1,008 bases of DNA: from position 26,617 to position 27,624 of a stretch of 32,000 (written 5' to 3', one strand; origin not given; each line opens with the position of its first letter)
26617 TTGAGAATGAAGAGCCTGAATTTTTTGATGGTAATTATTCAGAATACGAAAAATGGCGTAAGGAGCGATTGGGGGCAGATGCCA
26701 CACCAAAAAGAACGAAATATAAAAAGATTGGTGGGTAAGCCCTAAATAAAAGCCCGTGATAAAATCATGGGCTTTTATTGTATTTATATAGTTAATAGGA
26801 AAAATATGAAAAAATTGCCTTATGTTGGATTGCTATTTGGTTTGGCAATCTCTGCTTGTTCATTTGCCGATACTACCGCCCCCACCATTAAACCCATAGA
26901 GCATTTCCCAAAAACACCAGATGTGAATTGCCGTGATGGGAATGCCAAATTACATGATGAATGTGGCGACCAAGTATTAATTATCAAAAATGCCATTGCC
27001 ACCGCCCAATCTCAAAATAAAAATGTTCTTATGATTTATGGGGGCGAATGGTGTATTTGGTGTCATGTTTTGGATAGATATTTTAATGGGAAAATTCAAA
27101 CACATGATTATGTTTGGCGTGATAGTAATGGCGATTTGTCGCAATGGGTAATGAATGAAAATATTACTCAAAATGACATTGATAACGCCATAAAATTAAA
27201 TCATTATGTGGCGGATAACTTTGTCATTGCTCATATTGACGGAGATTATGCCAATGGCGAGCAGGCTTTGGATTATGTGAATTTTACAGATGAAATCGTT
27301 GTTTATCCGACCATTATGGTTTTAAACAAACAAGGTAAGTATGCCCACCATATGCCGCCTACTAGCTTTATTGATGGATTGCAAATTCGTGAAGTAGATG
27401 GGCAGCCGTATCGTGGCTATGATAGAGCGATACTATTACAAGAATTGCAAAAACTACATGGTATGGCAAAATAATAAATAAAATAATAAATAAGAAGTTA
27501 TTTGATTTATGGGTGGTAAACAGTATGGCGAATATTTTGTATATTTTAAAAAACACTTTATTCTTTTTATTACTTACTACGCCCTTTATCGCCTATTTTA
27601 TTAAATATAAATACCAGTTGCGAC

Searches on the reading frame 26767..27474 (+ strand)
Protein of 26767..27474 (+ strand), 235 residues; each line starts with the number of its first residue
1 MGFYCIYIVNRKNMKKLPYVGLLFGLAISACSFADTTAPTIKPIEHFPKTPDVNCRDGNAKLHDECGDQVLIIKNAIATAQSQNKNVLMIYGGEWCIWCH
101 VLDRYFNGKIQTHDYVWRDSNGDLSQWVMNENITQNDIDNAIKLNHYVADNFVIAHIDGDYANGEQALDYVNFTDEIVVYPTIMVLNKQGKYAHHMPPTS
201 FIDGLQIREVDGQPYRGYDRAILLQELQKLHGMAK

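Call 69: search_protein_families(library=pfam, proteins=[window:26767-27474:+])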
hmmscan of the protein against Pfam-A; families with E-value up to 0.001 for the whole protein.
window:26767-27474:+ (235 aa): 2 families
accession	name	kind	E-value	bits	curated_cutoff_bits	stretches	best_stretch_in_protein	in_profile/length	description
PF13899.12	Thioredoxin_7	-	5.1e-07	30.2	27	1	75-106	8-39/83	Thioredoxin-like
PF03190.21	Thioredox_DsbH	-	0.00016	22.1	27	1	74-104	27-57/163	Protein of unknown function, DUF255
